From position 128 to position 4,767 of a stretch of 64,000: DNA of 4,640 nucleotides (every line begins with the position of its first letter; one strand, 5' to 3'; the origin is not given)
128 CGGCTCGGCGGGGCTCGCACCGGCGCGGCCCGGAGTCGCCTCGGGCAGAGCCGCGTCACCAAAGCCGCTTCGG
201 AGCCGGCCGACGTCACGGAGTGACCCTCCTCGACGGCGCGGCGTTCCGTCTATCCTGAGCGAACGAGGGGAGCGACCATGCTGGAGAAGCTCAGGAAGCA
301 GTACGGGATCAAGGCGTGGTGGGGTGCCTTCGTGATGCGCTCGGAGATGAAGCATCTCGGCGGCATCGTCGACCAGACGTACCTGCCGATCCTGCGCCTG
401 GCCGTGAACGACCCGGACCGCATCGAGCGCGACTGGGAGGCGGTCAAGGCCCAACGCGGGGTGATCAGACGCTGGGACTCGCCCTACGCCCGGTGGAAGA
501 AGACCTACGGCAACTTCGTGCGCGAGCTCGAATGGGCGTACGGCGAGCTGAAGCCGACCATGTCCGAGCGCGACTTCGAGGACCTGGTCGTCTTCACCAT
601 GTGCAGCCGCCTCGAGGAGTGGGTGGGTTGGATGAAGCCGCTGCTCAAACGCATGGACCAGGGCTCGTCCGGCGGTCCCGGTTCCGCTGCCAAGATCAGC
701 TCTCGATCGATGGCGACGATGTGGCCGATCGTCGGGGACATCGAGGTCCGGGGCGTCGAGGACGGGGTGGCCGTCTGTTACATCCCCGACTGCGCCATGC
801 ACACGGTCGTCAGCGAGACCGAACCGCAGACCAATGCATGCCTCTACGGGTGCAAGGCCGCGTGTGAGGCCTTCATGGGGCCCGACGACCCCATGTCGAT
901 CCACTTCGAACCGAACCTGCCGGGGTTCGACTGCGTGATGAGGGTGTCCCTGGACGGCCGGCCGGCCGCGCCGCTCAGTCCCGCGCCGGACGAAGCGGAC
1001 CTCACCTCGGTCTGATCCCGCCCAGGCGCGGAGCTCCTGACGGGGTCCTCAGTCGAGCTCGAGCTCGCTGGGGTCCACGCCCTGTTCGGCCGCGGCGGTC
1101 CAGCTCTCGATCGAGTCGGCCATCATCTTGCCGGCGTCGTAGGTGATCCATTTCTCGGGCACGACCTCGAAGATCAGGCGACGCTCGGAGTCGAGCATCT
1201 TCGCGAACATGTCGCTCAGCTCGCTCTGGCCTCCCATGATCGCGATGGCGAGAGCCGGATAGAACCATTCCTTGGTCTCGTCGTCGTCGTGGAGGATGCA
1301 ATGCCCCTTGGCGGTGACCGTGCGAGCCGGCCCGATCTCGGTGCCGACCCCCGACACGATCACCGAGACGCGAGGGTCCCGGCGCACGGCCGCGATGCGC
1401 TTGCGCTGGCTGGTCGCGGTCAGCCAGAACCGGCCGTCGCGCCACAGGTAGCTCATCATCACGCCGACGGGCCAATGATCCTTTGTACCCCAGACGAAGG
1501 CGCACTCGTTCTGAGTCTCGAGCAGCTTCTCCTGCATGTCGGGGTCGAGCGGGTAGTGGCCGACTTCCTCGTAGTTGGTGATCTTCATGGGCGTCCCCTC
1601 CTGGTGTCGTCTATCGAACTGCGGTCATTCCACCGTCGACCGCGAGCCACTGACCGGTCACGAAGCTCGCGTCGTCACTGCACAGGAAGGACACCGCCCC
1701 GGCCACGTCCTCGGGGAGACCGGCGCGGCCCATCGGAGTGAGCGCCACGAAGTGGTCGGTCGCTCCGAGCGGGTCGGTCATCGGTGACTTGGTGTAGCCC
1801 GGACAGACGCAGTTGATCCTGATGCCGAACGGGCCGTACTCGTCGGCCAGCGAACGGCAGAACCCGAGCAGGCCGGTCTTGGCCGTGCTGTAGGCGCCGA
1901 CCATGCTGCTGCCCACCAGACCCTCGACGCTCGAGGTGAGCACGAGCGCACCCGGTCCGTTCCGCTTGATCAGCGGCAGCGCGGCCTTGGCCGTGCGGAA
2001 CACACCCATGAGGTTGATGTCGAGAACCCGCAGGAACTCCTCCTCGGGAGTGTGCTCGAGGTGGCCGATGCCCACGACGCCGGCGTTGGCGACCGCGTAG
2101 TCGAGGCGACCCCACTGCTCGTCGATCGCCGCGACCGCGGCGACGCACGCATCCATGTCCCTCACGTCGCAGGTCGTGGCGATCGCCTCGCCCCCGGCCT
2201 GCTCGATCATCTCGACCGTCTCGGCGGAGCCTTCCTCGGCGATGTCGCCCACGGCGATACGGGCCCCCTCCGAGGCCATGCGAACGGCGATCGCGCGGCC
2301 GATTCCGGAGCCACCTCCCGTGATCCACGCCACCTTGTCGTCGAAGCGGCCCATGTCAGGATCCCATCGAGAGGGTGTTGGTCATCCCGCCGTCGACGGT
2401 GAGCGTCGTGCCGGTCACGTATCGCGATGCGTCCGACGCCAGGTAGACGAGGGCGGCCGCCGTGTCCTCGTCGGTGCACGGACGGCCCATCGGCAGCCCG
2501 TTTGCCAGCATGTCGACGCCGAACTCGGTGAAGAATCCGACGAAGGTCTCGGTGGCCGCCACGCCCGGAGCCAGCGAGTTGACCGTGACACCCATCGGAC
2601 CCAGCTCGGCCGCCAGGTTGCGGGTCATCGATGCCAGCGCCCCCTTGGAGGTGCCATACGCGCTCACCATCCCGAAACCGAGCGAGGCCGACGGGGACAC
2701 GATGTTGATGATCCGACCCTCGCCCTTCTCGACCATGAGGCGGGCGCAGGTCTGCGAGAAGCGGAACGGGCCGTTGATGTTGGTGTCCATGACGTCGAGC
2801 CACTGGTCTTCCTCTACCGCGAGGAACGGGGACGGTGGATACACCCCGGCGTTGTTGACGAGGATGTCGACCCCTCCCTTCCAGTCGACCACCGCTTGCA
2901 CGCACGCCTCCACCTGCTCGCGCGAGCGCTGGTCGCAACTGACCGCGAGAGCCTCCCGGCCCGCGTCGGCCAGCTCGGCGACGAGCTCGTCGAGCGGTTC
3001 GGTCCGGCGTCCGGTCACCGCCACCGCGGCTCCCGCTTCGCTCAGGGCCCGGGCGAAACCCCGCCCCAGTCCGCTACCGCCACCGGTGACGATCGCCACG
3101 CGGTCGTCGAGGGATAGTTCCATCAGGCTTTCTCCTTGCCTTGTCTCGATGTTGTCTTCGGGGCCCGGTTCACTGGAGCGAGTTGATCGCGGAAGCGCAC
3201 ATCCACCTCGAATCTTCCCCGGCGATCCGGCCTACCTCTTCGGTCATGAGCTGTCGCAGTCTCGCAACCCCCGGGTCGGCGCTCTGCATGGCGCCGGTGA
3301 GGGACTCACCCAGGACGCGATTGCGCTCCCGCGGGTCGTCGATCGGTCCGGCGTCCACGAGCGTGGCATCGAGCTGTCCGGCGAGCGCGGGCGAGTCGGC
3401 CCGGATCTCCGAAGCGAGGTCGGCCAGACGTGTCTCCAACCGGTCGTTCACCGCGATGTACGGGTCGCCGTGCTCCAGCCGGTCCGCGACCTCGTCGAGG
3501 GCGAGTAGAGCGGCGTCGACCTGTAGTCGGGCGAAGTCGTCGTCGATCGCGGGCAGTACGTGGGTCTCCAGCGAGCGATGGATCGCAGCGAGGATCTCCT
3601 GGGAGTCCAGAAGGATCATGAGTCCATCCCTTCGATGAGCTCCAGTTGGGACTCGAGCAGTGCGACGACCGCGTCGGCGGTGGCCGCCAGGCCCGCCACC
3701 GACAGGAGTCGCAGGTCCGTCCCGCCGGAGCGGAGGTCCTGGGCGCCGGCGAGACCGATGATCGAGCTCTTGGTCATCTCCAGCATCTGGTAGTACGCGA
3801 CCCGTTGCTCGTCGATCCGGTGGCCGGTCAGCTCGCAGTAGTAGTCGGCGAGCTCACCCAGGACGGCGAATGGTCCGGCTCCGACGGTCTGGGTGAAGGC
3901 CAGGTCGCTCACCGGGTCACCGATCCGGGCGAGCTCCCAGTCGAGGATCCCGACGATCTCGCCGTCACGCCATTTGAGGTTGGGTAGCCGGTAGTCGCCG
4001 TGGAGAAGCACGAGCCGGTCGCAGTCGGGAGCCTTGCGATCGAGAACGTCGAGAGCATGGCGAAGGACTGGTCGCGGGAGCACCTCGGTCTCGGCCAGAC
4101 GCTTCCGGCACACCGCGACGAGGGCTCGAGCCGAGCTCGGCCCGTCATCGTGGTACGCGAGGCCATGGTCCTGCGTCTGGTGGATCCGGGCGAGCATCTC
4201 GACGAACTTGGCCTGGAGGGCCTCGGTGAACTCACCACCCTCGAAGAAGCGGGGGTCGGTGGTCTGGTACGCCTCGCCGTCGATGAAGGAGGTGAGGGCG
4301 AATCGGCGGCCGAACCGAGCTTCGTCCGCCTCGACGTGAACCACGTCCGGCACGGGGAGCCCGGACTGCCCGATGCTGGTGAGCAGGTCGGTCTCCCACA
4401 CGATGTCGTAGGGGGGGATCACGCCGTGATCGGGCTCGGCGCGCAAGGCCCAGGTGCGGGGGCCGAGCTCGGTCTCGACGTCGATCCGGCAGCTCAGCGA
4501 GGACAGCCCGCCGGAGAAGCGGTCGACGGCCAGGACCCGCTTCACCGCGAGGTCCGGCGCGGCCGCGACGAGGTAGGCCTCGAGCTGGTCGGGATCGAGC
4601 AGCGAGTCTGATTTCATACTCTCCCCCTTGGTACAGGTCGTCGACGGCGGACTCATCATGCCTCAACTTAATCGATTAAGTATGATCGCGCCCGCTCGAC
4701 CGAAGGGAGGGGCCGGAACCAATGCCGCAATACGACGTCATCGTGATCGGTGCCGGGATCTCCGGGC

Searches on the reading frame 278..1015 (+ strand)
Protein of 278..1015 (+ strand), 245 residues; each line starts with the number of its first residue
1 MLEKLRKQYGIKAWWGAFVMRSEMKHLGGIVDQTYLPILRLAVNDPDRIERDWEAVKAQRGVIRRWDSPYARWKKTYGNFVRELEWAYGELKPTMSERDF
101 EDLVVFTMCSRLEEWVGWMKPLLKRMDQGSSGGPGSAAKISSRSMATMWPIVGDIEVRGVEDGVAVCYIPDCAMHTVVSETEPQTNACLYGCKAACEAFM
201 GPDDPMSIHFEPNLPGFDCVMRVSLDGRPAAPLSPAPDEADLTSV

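Call 19: search_protein_families(library=pfam, max_evalue=0.00001, proteins=[window:278-1015:+])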
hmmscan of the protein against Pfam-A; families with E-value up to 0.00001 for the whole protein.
window:278-1015:+ (245 aa): 0 families

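Call 42: find_encoding_contigs(protein=window:278-1015:+, flank=10000, max_places=4)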
Protein window:278-1015:+ (245 aa): no gene with exactly this product is on record in the collection.

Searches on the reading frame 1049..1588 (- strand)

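Call 19: search_protein_families(library=pfam, max_evalue=0.00001, proteins=[window:1049-1588:-])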
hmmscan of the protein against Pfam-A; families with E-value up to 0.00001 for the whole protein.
window:1049-1588:- (179 aa): 1 family
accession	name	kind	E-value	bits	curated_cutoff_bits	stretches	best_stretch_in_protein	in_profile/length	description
PF01243.27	PNPOx_N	-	5.2e-08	33.7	28.1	1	35-149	21-118/120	Pyridoxamine 5'-phosphate oxidase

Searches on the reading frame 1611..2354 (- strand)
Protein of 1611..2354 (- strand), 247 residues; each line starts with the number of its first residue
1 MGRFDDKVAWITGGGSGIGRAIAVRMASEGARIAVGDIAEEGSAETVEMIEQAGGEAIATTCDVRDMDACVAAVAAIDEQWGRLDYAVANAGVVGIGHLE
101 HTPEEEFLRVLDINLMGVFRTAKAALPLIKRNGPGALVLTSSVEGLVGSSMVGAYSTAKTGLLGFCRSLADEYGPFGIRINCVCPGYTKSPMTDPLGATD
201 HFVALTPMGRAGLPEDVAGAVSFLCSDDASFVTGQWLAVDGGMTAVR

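Call 19: search_protein_families(library=pfam, max_evalue=0.00001, proteins=[window:1611-2354:-])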
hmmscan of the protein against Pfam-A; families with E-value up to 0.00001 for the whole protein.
window:1611-2354:- (247 aa): 3 families
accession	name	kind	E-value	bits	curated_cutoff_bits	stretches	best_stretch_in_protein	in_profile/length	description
PF13561.12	adh_short_C2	-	6.6e-68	229.2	27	1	16-244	6-236/236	Enoyl-(Acyl carrier protein) reductase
PF00106.31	adh_short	-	4.2e-55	186.7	26.6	1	7-198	1-192/195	short chain dehydrogenase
PF08659.16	KR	-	5.5e-15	56.2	22.6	1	10-170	4-164/180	KR domain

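Call 61: find_encoding_contigs(protein=window:1611-2354:-, flank=10000, max_places=2)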
Protein window:1611-2354:- (247 aa): 1 contig read that carries it; 1 place shown.
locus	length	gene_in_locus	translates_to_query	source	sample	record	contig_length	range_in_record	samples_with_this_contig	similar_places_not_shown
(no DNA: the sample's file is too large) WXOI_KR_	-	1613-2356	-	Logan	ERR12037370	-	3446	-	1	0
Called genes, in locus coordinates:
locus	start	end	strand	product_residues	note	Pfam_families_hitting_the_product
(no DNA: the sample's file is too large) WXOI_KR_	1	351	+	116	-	?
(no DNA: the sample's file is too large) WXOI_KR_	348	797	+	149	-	-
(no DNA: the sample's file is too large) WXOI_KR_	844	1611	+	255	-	PF00106:adh_short, PF23441:SDR (faint), PF08659:KR, PF13561:adh_short_C2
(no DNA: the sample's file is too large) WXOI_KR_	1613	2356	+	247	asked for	PF00106:adh_short, PF08659:KR, PF13561:adh_short_C2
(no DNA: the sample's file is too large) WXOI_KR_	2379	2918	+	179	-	PF01243:PNPOx_N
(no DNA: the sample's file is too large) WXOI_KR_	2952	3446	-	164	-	?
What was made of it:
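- Tried and rejected: The SDR protein returned only a 3.4-kb Logan contig without DNA (call 61).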

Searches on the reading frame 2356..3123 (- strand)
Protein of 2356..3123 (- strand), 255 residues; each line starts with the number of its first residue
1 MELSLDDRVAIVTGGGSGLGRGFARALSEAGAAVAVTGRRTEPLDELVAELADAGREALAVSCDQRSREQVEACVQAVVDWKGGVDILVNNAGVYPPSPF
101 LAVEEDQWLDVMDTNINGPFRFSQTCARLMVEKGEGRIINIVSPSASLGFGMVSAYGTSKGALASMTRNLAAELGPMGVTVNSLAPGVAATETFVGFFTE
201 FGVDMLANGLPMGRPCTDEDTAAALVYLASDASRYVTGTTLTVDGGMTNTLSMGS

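Call 19: search_protein_families(library=pfam, max_evalue=0.00001, proteins=[window:2356-3123:-])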
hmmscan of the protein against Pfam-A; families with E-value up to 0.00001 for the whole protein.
window:2356-3123:- (255 aa): 4 families
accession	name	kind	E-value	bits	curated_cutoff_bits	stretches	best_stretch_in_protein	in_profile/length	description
PF13561.12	adh_short_C2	-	4.5e-60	203.6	27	1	17-248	6-236/236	Enoyl-(Acyl carrier protein) reductase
PF00106.31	adh_short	-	1.9e-56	191.1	26.6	1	8-193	1-186/195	short chain dehydrogenase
PF08659.16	KR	-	5.2e-14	53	22.6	1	11-121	4-118/180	KR domain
PF23441.1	SDR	-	3.1e-06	27.2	27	0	9-247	9-255/258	SDR-like rossmann domain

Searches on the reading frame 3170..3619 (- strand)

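Call 15: search_protein_families(library=pfam, max_evalue=1, proteins=[window:3170-3619:-])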
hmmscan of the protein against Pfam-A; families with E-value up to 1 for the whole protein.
window:3170-3619:- (149 aa): 1 family
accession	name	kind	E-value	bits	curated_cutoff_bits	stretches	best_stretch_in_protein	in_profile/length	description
PF21502.2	Obc1_cap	-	0.067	13.5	27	1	52-87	16-51/179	Oxalate biosynthetic component 1, cap domain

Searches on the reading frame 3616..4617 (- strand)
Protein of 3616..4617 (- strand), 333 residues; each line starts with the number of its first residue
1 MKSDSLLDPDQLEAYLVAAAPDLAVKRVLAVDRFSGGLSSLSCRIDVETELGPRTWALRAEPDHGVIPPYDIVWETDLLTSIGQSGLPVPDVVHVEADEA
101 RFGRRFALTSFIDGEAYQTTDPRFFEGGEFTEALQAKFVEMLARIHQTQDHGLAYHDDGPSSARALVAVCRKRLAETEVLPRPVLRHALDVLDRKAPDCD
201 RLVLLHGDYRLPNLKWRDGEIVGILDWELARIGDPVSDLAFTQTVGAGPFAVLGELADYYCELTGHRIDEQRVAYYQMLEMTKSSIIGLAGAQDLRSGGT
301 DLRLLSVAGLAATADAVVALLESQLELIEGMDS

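Call 12: search_protein_families(library=pfam, proteins=[window:3616-4617:-])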
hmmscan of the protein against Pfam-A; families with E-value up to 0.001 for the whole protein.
window:3616-4617:- (333 aa): 1 family
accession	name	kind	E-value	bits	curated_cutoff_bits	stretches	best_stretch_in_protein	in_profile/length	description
PF01636.29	APH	-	9.7e-29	101.2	23.2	1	34-264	5-231/239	Phosphotransferase enzyme family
